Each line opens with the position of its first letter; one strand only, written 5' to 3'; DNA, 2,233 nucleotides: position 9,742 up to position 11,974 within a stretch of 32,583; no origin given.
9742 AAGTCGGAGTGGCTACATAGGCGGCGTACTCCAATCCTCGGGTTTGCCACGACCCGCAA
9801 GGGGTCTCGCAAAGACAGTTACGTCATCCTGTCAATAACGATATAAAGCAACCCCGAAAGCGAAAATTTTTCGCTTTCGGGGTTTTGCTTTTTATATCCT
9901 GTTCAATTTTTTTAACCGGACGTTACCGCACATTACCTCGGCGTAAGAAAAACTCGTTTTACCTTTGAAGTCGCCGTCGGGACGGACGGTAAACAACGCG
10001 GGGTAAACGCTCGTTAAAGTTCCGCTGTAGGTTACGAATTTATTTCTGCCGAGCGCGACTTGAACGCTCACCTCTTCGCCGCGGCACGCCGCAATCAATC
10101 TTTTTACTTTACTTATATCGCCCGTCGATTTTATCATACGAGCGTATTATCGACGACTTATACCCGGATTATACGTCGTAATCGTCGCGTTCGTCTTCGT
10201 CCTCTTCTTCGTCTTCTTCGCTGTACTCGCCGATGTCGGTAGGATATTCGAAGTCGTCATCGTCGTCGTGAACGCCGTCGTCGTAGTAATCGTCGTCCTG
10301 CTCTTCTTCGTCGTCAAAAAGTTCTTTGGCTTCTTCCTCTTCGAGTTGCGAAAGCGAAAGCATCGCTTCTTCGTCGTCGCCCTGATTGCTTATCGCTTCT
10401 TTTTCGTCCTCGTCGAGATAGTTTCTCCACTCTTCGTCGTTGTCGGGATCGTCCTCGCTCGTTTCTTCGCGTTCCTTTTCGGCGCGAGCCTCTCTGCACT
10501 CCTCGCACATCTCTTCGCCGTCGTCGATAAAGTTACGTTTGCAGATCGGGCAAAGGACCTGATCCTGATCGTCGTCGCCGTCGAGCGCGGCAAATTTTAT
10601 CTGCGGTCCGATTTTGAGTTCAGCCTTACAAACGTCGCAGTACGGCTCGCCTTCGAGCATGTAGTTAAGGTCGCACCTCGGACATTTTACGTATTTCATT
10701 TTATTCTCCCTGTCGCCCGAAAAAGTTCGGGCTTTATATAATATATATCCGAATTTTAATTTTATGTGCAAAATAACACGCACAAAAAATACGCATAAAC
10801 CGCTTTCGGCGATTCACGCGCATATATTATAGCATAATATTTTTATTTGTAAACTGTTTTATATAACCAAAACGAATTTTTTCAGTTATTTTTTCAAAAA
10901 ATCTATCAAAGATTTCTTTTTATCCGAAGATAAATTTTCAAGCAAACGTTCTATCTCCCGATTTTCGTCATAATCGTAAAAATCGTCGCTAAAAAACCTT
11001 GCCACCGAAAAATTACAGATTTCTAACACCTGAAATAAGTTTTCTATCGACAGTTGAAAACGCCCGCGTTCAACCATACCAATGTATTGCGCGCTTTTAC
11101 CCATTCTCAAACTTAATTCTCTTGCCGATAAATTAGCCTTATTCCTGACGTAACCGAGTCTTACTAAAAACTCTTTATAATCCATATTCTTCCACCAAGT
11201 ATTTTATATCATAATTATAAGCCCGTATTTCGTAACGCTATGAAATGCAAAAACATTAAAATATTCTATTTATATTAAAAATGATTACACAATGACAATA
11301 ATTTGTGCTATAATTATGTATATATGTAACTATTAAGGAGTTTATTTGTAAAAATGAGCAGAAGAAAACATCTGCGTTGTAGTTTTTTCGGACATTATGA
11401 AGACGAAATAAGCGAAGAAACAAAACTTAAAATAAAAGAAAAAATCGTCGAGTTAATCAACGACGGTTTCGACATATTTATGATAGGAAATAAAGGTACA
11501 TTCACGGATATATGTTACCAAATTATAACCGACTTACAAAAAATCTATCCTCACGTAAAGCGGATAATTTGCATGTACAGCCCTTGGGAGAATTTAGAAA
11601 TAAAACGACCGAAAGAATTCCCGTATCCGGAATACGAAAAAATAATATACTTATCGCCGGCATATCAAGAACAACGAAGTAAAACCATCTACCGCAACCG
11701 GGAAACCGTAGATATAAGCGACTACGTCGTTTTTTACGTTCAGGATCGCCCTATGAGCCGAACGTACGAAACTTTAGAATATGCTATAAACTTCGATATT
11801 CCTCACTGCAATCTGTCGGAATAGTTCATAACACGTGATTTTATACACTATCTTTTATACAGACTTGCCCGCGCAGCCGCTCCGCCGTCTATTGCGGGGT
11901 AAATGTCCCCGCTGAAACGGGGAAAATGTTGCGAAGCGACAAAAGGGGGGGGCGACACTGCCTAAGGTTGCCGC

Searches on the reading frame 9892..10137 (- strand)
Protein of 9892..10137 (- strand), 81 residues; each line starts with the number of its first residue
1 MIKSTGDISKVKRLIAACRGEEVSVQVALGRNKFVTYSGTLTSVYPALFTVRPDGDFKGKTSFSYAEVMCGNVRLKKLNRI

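Call 71: search_protein_families(library=pfam, max_evalue=0.01, proteins=[window:9892-10137:-])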
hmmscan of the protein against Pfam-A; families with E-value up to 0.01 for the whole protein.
window:9892-10137:- (81 aa): 1 family
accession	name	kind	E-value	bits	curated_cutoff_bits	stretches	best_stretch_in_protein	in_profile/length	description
PF06257.17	VEG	-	8.5e-16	58.2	25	1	7-76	2-73/73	Biofilm formation stimulator VEG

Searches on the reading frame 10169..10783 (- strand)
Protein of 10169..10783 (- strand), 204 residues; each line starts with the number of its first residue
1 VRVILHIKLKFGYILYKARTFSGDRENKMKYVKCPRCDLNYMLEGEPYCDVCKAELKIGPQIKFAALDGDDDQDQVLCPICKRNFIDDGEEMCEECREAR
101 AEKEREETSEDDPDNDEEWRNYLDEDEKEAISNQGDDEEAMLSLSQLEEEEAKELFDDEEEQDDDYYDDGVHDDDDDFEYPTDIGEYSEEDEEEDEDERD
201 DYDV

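Call 71: search_protein_families(library=pfam, max_evalue=0.01, proteins=[window:10169-10783:-])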
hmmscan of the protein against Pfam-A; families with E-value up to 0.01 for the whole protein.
window:10169-10783:- (204 aa): 3 families
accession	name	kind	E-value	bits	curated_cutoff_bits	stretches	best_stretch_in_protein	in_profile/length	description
PF17032.10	Zn_ribbon_15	-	0.00033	21.9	28.9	0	27-56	33-62/73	zinc-ribbon family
PF12773.13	DZR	-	0.0023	18.5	27.3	1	34-96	1-44/45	Double zinc ribbon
PF18912.6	DZR_2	-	0.0024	18.1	27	0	78-99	10-30/56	Double zinc ribbon domain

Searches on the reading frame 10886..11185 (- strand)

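Call 71: search_protein_families(library=pfam, max_evalue=0.01, proteins=[window:10886-11185:-])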
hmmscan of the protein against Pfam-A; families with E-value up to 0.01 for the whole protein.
window:10886-11185:- (99 aa): 2 families
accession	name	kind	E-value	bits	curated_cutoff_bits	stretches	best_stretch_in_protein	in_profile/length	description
PF01381.28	HTH_3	-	1.1e-09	38.6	23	1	13-62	4-53/55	Helix-turn-helix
PF13560.12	HTH_31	-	0.0062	17.3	27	1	9-61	5-58/64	Helix-turn-helix domain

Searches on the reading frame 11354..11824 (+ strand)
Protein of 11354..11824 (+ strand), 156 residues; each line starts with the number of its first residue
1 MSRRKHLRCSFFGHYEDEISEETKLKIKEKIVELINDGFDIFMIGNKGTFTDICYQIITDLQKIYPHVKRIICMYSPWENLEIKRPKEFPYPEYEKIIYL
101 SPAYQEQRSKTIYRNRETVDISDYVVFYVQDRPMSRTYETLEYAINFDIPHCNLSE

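Call 71: search_protein_families(library=pfam, max_evalue=0.01, proteins=[window:11354-11824:+])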
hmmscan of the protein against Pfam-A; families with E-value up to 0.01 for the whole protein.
window:11354-11824:+ (156 aa): 1 family
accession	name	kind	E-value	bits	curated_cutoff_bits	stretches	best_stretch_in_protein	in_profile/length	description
PF06908.16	YpsA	-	0.00079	19.9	27.7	1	21-85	22-84/168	YspA SLOG family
